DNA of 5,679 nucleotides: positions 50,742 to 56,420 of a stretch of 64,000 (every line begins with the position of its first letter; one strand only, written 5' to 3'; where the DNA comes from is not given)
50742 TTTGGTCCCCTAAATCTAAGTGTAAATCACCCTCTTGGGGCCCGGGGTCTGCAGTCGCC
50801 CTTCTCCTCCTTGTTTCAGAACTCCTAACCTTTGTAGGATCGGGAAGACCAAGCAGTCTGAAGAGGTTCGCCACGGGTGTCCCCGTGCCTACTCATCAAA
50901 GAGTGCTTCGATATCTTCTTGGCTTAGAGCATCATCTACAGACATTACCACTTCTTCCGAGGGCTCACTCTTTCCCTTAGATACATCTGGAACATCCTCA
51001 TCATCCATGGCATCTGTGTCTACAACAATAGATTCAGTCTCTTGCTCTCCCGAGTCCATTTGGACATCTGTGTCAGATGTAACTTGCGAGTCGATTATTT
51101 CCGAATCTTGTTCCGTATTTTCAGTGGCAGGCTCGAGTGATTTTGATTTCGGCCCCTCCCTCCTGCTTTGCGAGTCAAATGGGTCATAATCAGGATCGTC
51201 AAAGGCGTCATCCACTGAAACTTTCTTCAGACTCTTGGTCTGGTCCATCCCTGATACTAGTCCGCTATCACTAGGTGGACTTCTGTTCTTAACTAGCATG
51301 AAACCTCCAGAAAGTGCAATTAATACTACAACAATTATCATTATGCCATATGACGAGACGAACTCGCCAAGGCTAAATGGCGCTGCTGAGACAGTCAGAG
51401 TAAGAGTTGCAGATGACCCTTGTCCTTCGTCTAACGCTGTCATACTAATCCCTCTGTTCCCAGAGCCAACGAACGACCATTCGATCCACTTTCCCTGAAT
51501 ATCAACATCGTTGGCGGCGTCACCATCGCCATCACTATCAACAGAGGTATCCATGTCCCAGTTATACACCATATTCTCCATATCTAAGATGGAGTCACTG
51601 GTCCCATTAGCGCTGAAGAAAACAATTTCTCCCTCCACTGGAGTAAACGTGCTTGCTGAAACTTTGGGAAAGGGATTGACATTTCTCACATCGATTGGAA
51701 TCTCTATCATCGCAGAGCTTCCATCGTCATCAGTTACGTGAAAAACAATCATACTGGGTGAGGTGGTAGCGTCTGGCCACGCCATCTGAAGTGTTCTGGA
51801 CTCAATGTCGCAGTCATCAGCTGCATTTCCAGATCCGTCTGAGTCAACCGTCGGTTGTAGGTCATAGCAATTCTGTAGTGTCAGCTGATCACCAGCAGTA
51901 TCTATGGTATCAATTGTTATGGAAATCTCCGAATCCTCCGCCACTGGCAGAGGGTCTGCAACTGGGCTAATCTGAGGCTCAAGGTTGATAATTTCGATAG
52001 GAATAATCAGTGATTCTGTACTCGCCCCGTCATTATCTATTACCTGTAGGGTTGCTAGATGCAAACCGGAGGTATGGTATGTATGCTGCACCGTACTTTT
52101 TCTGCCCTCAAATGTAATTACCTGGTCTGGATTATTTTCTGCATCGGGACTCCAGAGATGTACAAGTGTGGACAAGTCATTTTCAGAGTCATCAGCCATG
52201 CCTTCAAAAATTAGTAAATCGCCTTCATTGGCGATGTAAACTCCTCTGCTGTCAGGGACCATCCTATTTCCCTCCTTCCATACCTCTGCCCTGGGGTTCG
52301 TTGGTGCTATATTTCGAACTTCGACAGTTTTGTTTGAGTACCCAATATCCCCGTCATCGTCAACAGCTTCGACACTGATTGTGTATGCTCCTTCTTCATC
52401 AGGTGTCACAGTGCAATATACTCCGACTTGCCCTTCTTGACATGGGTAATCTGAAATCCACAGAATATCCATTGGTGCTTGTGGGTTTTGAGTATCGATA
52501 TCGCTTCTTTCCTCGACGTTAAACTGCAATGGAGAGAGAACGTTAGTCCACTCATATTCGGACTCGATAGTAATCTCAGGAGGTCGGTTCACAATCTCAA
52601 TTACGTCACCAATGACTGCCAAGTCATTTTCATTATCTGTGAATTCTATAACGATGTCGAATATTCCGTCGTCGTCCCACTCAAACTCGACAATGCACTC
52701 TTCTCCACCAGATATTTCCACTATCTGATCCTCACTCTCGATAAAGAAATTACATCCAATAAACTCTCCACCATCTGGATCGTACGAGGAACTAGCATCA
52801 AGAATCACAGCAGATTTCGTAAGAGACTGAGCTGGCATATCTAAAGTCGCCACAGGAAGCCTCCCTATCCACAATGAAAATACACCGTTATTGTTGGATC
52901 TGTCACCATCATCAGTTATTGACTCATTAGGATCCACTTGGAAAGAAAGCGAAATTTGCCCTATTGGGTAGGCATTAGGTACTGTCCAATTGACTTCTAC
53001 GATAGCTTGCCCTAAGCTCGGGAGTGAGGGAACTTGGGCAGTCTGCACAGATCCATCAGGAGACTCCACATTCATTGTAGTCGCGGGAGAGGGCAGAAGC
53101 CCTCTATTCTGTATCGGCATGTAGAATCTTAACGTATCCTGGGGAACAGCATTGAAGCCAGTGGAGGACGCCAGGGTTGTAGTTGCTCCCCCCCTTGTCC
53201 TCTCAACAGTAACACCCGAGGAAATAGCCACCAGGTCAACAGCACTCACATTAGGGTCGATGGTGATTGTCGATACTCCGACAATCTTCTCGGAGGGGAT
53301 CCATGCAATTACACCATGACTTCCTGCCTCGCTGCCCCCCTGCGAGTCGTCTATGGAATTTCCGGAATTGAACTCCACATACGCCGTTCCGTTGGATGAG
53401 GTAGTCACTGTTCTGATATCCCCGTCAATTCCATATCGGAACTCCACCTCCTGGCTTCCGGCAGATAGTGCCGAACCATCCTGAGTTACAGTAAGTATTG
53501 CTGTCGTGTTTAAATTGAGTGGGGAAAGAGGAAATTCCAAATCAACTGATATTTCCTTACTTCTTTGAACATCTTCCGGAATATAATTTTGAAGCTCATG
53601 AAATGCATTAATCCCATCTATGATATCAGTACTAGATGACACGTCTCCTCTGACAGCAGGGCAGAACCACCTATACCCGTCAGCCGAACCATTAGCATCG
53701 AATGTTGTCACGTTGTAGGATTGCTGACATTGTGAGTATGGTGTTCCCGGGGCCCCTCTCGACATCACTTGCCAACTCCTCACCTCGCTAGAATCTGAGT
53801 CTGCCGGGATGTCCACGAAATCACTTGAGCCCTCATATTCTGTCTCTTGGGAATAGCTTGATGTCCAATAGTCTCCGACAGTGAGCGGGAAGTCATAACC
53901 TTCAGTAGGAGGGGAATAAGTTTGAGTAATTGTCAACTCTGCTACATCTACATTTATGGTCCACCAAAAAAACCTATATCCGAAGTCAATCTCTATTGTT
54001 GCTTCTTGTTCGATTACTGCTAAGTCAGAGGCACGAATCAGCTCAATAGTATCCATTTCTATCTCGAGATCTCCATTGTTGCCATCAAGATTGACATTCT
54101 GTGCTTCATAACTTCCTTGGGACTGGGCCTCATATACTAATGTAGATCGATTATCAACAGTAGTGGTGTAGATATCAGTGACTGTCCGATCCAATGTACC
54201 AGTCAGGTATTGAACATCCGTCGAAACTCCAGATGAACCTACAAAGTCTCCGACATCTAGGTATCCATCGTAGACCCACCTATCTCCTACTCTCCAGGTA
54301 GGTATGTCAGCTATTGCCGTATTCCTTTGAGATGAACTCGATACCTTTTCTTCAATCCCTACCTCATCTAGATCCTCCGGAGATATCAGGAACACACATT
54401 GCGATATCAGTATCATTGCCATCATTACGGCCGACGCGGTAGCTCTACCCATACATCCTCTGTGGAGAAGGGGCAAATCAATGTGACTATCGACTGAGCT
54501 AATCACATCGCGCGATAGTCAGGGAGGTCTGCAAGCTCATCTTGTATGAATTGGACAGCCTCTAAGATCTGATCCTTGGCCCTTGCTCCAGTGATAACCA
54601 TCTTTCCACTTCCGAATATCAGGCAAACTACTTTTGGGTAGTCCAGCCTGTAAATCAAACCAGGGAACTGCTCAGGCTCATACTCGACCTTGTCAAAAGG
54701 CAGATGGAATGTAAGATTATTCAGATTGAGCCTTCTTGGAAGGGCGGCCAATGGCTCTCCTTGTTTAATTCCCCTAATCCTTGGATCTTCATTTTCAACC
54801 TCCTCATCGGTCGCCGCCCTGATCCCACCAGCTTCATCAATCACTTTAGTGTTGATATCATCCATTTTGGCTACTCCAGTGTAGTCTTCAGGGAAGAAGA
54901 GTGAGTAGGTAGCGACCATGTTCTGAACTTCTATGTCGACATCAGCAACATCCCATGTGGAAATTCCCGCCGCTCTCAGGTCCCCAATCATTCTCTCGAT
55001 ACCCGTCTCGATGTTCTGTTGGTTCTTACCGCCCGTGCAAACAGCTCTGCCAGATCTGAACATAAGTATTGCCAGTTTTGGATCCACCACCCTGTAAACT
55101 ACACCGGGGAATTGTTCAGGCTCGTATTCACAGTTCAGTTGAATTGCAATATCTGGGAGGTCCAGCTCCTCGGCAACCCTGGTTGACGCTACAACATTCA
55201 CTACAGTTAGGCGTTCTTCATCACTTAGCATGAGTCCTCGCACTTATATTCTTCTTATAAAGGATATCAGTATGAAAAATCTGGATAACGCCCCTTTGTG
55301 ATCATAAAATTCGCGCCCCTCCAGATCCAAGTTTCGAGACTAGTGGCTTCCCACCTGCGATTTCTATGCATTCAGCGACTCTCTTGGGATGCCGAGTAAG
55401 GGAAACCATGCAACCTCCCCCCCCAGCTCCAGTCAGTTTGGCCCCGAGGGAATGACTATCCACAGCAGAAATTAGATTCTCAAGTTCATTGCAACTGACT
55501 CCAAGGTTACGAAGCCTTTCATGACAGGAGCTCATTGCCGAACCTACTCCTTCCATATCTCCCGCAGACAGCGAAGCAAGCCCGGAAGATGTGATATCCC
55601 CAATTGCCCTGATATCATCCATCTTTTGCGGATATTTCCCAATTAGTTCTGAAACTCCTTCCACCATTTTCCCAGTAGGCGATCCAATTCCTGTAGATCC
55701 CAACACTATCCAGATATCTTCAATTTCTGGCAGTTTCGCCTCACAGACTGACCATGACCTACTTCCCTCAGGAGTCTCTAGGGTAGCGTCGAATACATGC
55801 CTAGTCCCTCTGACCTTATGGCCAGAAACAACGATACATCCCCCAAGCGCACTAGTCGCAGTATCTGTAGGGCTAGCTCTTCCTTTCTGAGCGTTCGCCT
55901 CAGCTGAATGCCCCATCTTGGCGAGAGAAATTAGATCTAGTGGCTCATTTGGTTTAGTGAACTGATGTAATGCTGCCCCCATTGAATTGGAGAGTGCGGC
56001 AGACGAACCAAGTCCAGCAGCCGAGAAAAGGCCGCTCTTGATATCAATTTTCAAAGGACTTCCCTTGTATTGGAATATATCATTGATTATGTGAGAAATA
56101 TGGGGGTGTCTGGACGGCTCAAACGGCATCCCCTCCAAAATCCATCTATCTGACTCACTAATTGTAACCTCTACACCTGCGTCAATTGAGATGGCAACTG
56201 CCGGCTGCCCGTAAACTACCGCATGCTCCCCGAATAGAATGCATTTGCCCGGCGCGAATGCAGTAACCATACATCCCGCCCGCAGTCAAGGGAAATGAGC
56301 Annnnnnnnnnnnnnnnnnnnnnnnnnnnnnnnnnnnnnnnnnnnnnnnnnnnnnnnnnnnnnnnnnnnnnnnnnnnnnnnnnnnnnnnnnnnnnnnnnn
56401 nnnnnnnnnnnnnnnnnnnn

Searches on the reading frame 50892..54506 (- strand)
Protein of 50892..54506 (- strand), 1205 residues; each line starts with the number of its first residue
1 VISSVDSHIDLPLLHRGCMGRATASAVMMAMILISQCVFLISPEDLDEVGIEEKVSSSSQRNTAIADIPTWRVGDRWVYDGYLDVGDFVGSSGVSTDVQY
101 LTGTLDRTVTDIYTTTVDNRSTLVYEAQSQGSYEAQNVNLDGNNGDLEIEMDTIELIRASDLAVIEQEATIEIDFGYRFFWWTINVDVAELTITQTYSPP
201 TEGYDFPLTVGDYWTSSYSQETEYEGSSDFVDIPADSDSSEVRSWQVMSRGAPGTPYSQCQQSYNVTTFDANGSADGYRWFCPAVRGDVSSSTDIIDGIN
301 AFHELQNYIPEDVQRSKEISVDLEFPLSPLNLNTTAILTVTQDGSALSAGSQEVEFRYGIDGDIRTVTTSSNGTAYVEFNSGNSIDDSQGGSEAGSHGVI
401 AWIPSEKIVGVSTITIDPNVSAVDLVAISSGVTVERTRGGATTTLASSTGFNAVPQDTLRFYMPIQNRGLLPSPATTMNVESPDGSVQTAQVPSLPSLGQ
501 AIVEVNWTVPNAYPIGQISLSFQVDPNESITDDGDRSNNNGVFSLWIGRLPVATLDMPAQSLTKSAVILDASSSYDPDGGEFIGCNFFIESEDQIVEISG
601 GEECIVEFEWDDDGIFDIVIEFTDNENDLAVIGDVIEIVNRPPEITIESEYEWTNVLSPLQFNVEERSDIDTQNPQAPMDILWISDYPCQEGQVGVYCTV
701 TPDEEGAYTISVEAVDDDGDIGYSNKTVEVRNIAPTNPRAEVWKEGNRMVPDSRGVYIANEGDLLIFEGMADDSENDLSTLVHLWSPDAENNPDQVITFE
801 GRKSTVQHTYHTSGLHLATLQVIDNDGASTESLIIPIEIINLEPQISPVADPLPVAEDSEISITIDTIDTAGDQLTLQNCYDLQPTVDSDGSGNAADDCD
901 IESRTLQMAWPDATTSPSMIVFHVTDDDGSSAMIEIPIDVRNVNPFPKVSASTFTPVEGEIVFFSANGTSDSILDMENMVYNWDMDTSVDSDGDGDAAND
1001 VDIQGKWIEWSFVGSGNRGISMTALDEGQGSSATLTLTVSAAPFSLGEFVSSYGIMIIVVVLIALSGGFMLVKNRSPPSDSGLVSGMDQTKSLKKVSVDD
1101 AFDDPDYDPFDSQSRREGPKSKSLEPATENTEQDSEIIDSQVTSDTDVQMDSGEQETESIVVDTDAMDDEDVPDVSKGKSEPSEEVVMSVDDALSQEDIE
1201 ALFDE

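Call 27: search_protein_families(library=pfam, proteins=[window:50892-54506:-], max_evalue=0.001)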
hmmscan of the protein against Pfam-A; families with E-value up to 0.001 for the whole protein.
window:50892-54506:- (1205 aa): 3 families
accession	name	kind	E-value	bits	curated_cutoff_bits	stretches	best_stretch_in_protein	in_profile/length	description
PF07705.17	CARDB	-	2.7e-07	31.1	22.7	1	452-539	14-97/101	CARDB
PF00801.26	PKD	-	3.9e-07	30.4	23.5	0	802-833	45-76/80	PKD domain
PF18911.6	PKD_4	-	5.5e-06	26.8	27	0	802-832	48-78/85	PKD domain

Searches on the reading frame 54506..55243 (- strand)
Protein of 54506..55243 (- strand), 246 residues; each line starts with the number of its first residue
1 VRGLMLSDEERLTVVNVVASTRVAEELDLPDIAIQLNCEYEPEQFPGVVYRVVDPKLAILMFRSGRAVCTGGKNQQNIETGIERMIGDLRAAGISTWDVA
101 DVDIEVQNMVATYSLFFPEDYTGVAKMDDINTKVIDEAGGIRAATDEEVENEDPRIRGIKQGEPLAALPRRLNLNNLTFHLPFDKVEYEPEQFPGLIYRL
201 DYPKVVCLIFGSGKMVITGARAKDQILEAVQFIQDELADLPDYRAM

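Call 27: search_protein_families(library=pfam, proteins=[window:54506-55243:-], max_evalue=0.001)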
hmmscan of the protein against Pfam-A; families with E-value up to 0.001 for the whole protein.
window:54506-55243:- (246 aa): 1 family
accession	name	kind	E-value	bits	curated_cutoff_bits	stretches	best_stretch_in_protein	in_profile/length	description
PF00352.27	TBP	-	6.6e-51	170.5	22.9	2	12-90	2-83/85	Transcription factor TFIID (or TATA-binding protein, TBP)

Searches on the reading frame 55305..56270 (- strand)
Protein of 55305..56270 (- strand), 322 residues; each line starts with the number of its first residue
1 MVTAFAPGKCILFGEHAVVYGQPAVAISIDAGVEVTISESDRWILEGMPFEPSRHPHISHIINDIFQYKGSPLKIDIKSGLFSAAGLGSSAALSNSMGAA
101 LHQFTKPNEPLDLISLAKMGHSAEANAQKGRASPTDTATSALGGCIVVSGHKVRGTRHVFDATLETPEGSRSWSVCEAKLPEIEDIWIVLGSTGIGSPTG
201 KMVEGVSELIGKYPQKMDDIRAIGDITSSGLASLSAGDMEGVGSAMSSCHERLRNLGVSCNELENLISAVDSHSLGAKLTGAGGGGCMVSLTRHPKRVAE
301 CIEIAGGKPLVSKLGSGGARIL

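Call 27: search_protein_families(library=pfam, proteins=[window:55305-56270:-], max_evalue=0.001)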
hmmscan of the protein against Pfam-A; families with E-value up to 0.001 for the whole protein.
window:55305-56270:- (322 aa): 3 families
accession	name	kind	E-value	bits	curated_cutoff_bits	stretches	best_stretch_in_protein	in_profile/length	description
PF00288.32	GHMP_kinases_N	-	5.9e-11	42.9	22.3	1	62-144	7-87/87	GHMP kinases N terminal domain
PF08544.19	GHMP_kinases_C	-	8.2e-10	39.4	21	1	233-303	4-77/85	GHMP kinases C terminal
PF22700.2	MVD-like_N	-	0.00092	19.3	27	0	36-120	40-131/157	Diphosphomevalonate decarboxylase-like N-terminal domain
